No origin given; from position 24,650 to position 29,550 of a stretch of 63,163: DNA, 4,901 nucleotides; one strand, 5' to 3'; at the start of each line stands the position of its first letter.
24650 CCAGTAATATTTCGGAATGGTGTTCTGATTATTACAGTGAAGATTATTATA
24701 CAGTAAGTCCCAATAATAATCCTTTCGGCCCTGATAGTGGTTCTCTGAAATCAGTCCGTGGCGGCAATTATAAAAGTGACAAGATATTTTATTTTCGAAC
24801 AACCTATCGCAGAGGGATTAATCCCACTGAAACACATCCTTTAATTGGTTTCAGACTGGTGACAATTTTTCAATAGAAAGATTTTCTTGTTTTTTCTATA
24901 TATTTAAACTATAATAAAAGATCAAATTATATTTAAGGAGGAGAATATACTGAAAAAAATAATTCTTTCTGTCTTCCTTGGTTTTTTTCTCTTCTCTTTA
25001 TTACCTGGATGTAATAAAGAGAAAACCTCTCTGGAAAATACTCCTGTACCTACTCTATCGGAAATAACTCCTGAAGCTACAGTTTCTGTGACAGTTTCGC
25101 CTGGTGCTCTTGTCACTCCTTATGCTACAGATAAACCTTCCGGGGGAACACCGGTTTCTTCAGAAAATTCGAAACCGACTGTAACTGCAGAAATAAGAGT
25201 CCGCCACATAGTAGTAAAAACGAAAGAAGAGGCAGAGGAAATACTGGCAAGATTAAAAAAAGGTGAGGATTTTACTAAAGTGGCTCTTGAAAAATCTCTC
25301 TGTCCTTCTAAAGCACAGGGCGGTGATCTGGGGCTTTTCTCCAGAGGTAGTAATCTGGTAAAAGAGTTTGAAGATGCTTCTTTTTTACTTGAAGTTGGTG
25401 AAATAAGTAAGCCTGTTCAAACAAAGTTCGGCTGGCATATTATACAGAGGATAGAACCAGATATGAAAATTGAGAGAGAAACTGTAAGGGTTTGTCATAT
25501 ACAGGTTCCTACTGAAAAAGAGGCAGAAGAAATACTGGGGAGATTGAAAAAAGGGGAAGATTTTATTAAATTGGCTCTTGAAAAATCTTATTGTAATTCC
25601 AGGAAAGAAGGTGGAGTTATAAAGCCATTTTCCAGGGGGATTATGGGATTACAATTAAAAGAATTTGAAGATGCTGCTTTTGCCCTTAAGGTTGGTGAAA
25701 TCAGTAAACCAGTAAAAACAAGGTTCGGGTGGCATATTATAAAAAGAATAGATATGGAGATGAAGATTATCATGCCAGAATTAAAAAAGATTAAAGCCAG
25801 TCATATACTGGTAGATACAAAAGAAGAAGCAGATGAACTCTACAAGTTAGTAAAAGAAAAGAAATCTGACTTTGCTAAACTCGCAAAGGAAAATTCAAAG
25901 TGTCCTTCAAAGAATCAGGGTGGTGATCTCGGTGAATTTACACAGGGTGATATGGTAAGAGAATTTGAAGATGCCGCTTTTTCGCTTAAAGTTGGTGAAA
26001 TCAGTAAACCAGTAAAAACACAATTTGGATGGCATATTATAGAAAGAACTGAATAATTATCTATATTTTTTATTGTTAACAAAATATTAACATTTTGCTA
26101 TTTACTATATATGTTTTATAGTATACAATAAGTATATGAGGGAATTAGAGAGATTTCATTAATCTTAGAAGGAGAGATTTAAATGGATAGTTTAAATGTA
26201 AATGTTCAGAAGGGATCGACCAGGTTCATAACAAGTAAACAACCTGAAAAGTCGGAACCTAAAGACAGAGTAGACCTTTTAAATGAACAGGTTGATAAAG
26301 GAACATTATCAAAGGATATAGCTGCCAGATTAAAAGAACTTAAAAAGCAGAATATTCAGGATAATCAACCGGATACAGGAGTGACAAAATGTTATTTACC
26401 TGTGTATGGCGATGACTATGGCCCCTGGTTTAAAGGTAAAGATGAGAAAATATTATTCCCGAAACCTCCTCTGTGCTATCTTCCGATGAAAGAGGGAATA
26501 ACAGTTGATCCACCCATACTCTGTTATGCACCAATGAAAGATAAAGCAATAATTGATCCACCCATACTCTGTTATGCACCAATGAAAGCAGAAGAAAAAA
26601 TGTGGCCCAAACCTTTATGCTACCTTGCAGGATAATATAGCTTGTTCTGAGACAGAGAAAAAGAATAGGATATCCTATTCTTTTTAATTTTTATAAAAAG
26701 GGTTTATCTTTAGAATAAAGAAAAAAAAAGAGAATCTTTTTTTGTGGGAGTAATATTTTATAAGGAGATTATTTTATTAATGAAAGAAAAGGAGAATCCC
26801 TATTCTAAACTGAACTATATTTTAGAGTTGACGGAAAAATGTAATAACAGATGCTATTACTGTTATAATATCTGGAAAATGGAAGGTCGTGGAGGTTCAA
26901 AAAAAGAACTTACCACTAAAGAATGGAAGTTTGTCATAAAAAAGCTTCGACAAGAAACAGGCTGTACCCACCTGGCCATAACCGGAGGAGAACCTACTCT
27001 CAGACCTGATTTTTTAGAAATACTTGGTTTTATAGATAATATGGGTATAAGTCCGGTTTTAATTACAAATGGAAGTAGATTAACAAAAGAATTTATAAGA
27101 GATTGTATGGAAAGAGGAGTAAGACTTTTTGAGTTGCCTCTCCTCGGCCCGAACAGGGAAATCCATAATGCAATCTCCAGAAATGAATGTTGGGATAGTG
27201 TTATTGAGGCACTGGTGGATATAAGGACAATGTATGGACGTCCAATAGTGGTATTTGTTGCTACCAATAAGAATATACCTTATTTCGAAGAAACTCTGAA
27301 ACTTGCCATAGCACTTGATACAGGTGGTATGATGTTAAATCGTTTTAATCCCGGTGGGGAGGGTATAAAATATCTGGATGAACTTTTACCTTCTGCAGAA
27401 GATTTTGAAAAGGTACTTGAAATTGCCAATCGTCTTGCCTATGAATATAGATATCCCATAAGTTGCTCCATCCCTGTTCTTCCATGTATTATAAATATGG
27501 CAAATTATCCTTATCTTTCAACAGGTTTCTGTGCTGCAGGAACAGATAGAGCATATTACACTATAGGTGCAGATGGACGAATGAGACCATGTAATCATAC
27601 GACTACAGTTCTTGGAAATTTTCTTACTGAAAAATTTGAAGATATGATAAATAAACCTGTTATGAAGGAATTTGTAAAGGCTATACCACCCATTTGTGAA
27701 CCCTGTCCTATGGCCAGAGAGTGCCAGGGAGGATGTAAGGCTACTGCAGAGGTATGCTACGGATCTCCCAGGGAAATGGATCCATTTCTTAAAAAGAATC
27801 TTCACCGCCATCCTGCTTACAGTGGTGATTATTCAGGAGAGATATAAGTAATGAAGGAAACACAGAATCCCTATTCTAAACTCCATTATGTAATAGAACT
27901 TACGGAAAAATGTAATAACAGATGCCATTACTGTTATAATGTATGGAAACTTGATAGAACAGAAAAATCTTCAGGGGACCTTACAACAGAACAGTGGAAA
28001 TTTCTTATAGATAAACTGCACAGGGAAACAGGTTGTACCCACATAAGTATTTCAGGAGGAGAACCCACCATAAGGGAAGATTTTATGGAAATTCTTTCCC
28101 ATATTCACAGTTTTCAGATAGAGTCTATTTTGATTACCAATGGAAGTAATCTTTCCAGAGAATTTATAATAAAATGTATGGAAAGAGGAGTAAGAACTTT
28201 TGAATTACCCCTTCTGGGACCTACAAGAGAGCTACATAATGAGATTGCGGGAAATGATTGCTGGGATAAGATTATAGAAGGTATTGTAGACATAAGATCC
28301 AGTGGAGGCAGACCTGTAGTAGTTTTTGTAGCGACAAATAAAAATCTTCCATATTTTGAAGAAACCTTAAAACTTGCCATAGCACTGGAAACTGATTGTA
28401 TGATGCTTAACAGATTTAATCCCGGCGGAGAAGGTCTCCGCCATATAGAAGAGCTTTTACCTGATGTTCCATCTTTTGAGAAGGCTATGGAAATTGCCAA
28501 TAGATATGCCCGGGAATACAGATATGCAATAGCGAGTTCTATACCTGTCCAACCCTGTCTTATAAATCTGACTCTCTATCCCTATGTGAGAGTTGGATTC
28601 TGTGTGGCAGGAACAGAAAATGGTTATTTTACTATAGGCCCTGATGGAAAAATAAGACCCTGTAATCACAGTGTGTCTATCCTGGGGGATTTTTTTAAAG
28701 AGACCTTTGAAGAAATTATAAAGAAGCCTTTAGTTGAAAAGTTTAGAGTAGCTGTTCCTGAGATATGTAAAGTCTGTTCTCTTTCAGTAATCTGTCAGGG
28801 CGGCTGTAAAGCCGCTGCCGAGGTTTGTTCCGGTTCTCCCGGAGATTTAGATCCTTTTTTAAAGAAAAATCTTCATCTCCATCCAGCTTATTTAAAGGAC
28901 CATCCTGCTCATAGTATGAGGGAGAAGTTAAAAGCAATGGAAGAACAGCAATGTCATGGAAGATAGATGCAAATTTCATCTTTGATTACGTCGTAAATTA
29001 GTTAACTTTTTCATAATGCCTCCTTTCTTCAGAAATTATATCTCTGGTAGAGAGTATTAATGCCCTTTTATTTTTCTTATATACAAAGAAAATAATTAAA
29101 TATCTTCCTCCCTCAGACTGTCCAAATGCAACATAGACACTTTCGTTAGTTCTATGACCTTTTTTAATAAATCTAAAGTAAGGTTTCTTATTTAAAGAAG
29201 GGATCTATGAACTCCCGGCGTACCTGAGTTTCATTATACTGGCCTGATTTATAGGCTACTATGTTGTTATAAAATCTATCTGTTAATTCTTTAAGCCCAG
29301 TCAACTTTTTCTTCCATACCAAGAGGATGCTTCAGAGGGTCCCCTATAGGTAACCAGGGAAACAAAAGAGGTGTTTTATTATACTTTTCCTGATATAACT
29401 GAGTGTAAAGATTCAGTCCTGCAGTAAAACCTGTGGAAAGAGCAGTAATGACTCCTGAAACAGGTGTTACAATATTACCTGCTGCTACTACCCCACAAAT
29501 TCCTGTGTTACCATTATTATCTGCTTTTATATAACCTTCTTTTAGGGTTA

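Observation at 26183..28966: Orphan RiPP-like locus: a repeat-motif Cys-Tyr precursor followed by two paralogous radical SAM/SPASM enzymes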

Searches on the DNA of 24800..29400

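Call 86: search_rna_families(source=window, start=24800, end=29400, threshold=evalue, max_evalue=1)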
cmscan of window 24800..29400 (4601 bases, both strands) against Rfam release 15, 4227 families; matches with E-value up to 1: 1.
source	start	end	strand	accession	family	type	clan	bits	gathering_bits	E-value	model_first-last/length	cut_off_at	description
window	25047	25073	-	RF02914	DUF805b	Cis-reg;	CL00115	15.6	35.6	0.99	1-35/35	no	DUF805b RNA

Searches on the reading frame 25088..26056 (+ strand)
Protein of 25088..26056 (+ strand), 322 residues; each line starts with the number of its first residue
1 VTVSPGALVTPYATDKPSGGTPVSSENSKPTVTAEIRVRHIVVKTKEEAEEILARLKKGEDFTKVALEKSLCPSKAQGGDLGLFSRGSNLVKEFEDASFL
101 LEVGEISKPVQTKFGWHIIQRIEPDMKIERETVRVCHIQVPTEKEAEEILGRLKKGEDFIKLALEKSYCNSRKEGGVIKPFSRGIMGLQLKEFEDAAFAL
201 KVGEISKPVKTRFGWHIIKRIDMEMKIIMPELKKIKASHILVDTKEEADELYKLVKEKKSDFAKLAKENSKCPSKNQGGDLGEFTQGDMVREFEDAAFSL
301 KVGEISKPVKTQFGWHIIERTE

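Call 3: search_protein_families(library=ncbifam, proteins=[window:25088-26056:+], max_evalue=0.01)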
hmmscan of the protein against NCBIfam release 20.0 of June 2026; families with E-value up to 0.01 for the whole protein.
window:25088-26056:+ (322 aa): 11 families
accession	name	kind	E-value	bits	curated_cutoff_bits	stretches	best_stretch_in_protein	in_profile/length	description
NF000809.0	PRK00059.1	equivalog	1.1e-68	232.1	303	3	232-319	194-283/336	peptidylprolyl isomerase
NF002824.0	PRK02998.1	subfamily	9.7e-65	218.7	360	3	234-321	134-221/283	peptidylprolyl isomerase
NF002827.0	PRK03002.1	equivalog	8.5e-61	205.5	343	3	234-321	136-223/285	peptidylprolyl isomerase PrsA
NF002846.0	PRK03095.1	equivalog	1.3e-55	188.9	361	3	233-321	131-219/287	peptidylprolyl isomerase PrsA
NF011969.0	PRK15441.1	equivalog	2.3e-55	185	127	3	233-319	3-88/93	peptidylprolyl isomerase PpiC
NF003356.0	PRK04405.1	subfamily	6.9e-43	146.8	339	3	131-232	143-245/299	peptidylprolyl isomerase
TIGR02933.1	nifM_nitrog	equivalog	5.6e-40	137.8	168.2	3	245-318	142-215/256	nitrogen fixation protein NifM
NF008038.0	PRK10770.1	equivalog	8.6e-33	113.8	394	2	142-319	195-379/431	peptidylprolyl isomerase SurA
NF008054.0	PRK10788.1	equivalog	2.1e-30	106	493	3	37-120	272-354/626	peptidylprolyl isomerase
NF002361.0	PRK01326.1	equivalog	1.1e-17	64.1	428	2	27-111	143-222/336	peptidylprolyl isomerase PrsA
NF009105.0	PRK12450.1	subfamily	0.0017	17.6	526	0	237-307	151-220/309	foldase protein PrsA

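Call 4: search_protein_families(library=pfam, proteins=[window:25088-26056:+], max_evalue=0.01)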
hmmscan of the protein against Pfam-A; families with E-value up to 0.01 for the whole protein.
window:25088-26056:+ (322 aa): 7 families
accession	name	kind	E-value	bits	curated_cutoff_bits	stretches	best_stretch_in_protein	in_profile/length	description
PF00639.27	Rotamase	-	1.1e-71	238.3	21.7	3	242-321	16-96/97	PPIC-type PPIASE domain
PF13616.12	Rotamase_3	-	1.3e-69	232.5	22.5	3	234-321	15-113/116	PPIC-type PPIASE domain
PF13145.12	Rotamase_2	-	1.1e-38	133.2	27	3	238-319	26-104/121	PPIC-type PPIASE domain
PF18514.6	MDY2_C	-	7.8e-06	26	25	0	47-64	21-38/38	Ubiquitin-like protein MDY2, C-terminal domain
PF06470.18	SMC_hinge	-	8.4e-05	23.4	22.5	0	37-60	29-52/116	SMC proteins Flexible Hinge Domain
PF18349.7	PAZ_4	-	0.00056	20.3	25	0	132-173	16-57/93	PAZ domain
PF22677.2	Ble-like_N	-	0.0042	17.3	24.5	0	210-224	20-33/41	Bleomycin resistance protein-like N-terminal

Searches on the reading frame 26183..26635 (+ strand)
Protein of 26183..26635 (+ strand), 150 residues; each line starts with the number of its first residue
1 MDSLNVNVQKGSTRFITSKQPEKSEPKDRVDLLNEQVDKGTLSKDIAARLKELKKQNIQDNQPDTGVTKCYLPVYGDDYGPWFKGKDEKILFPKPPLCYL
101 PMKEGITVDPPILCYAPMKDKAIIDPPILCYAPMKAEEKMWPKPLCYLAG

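Call 3: search_protein_families(library=ncbifam, proteins=[window:26183-26635:+], max_evalue=0.01)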
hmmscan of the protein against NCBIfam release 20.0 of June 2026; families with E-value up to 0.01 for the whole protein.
window:26183-26635:+ (150 aa): 0 families

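Call 4: search_protein_families(library=pfam, proteins=[window:26183-26635:+], max_evalue=0.01)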
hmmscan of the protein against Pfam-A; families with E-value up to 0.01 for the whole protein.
window:26183-26635:+ (150 aa): 0 families

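Call 7: find_homologous_proteins(query=window:26183-26635:+, max_evalue=0.01)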
Query window:26183-26635:+ (150 aa): 5 proteins with E <= 0.01 among 36 candidates.
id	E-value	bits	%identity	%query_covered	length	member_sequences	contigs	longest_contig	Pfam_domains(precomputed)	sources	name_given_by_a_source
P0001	9.6e-98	342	100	100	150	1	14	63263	-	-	-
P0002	4.0e-20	90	46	96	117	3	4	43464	-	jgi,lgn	jgi:hypothetical protein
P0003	5.4e-17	80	48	89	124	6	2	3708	-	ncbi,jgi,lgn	ncbi:MAG: hypothetical protein ABRQ37_18470 [Candidatus Eremiobacterota bacterium]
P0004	7.6e-16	76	44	89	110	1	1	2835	-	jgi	-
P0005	8.7e-10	57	34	71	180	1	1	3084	-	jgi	-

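Call 10: find_encoding_contigs(protein=P0002, flank=10000, max_places=4)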
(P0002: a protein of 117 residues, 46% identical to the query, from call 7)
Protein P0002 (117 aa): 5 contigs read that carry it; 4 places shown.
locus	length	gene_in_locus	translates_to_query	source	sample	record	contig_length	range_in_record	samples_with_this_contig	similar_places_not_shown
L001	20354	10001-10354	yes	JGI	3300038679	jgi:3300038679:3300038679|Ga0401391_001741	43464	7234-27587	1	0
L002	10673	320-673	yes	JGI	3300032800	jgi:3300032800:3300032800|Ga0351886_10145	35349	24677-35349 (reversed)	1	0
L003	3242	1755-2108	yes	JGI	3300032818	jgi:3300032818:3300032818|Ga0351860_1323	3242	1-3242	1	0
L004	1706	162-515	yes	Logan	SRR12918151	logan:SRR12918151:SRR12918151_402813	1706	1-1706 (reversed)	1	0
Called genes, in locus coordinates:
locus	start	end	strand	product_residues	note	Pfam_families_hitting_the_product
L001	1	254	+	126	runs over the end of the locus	PF04430:DUF498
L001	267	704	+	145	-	PF03473:MOSC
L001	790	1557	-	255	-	PF01171:ATP_bind_3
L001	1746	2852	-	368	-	PF00072:Response_reg, PF00512:HisKA, PF02518:HATPase_c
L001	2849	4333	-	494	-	PF00989:PAS, PF13188:PAS_8 (weak), PF08448:PAS_4, PF13426:PAS_9, PF08447:PAS_3, PF00512:HisKA, PF02518:HATPase_c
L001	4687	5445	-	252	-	PF01171:ATP_bind_3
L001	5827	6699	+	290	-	PF00481:PP2C, PF13672:PP2C_2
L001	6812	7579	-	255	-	PF00459:Inositol_P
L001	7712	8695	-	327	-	PF12849:PBP_like_2, PF13531:SBP_bac_11 (weak), PF01547:SBP_bac_1 (weak)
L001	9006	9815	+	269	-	PF13145:Rotamase_2, PF13616:Rotamase_3, PF00639:Rotamase, PF13145:Rotamase_2, PF13616:Rotamase_3, PF00639:Rotamase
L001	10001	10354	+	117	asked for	-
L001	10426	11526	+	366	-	PF04055:Radical_SAM, PF13353:Fer4_12 (weak), PF13186:SPASM (weak)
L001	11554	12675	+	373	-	PF04055:Radical_SAM, PF13353:Fer4_12 (weak), PF13186:SPASM (weak)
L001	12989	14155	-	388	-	PF07992:Pyr_redox_2 (faint), PF13738:Pyr_redox_3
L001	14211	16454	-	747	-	-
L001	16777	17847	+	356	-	PF03462:PCRF, PF00472:RF-1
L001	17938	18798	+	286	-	PF17827:PrmC_N, PF05175:MTS, PF06325:PrmA (weak), PF10294:Methyltransf_16 (weak), PF13649:Methyltransf_25, PF13847:Methyltransf_31, PF08241:Methyltransf_11 (weak), PF08242:Methyltransf_12 (faint)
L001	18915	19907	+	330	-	-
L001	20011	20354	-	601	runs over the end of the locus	PF02985:HEAT (faint), PF03130:HEAT_PBS (faint), PF11838:ERAP1_C (faint), PF13646:HEAT_2, PF00514:Arm (faint), PF13646:HEAT_2, PF01602:Adaptin_N (weak), PF13646:HEAT_2, +1 more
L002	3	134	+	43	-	?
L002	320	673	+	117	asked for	-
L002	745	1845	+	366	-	PF04055:Radical_SAM, PF13353:Fer4_12 (weak), PF13186:SPASM (weak)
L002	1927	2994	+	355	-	PF04055:Radical_SAM, PF13353:Fer4_12 (weak), PF13186:SPASM (weak)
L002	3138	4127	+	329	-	-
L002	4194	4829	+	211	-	PF01300:Sua5_yciO_yrdC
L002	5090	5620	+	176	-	PF01464:SLT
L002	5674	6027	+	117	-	PF09723:Zn_ribbon_8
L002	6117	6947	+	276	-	-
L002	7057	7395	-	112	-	PF07238:PilZ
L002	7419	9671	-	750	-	PF00989:PAS, PF13188:PAS_8, PF13426:PAS_9, PF00989:PAS, PF08448:PAS_4, PF13426:PAS_9, PF00989:PAS, PF08448:PAS_4, +7 more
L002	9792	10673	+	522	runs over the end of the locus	PF00501:AMP-binding, PF13193:AMP-binding_C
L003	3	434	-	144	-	?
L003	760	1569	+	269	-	PF13145:Rotamase_2, PF13616:Rotamase_3, PF00639:Rotamase, PF13145:Rotamase_2, PF13616:Rotamase_3, PF00639:Rotamase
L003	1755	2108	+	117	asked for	-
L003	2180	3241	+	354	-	?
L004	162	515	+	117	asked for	-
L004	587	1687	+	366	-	PF04055:Radical_SAM, PF13353:Fer4_12 (weak), PF13186:SPASM (weak)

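Call 11: find_encoding_contigs(protein=P0003, flank=10000, max_places=4)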
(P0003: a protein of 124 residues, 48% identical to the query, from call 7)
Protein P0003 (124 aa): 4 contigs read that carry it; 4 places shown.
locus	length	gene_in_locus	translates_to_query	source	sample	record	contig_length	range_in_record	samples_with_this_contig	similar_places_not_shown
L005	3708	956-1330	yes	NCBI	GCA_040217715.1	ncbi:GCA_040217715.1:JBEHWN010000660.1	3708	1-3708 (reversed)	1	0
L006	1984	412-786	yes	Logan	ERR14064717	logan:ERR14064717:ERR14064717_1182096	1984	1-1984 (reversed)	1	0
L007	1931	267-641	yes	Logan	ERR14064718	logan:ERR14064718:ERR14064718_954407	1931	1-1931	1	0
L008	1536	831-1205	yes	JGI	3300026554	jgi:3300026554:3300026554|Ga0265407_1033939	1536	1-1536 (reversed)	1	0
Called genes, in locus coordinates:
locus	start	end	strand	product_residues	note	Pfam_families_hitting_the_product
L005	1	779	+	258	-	PF00639:Rotamase, PF13145:Rotamase_2, PF13616:Rotamase_3, PF13145:Rotamase_2, PF13616:Rotamase_3, PF00639:Rotamase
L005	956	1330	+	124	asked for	-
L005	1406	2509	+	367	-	PF04055:Radical_SAM, PF13353:Fer4_12 (weak)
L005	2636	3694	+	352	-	PF13353:Fer4_12 (weak), PF04055:Radical_SAM, PF13186:SPASM (weak)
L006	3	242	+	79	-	?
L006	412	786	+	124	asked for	-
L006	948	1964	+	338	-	PF04055:Radical_SAM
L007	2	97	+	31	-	?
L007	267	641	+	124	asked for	-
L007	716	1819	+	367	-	PF04055:Radical_SAM, PF13353:Fer4_12 (weak)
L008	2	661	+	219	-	?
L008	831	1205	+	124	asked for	-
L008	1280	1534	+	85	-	?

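Call 12: find_encoding_contigs(protein=P0005, flank=10000, max_places=4)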
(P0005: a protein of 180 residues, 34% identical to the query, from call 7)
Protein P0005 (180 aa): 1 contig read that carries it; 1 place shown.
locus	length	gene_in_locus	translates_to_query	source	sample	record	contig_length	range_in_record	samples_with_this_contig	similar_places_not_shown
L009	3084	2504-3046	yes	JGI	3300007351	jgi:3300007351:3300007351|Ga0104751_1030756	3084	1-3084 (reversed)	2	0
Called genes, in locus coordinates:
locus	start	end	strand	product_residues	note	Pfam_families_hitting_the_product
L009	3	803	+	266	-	?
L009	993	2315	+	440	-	PF13616:Rotamase_3, PF00639:Rotamase, PF13145:Rotamase_2, PF00639:Rotamase, PF13616:Rotamase_3, PF13145:Rotamase_2, PF13616:Rotamase_3, PF00639:Rotamase, +5 more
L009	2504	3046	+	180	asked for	-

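Call 48: search_protein_representatives(alignment_id=A1)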
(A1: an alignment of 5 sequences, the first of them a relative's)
Query: 5 sequences, 142 profile positions. Proteins with E-value up to 0.001 (for the whole library): 8; up to 1e-10: 5; up to 1e-30: 3. The best 8 are listed.
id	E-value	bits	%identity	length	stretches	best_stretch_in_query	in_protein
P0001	3.1e-64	231.8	-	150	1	1-141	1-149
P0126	5.7e-42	159.7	-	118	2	1-77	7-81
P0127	7.1e-34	133.4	-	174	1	11-141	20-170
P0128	1.6e-27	112.8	-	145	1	13-126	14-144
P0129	2.1e-21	93.0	-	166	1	14-141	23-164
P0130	4.3e-09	53.1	-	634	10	12-64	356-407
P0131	1.3e-06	45.0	-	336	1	4-124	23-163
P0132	1.8e-05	41.3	-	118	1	9-125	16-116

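Call 62: find_encoding_contigs(protein=P0131, flank=6000, max_places=2)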
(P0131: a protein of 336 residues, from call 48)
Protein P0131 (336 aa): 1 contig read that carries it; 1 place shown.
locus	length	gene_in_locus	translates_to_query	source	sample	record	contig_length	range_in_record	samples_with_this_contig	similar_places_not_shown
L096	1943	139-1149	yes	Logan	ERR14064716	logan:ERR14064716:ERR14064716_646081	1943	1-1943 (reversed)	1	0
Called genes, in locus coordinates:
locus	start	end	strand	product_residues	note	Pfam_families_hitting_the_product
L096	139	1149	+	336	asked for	-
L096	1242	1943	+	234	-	?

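Call 63: find_encoding_contigs(protein=P0132, flank=6000, max_places=2)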
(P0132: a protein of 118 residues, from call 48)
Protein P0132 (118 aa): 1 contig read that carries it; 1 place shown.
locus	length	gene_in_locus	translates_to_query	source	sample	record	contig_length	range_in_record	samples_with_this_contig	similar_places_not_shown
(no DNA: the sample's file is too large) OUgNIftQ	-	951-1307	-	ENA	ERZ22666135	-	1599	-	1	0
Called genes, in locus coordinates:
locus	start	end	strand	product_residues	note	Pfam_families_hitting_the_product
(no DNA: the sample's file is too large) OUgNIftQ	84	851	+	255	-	PF00639:Rotamase, PF13616:Rotamase_3, PF13145:Rotamase_2, PF27392:TP_0929_3rd (faint), PF13145:Rotamase_2, PF13616:Rotamase_3, PF00639:Rotamase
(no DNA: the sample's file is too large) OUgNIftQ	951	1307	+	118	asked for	-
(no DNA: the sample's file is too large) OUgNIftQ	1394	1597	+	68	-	?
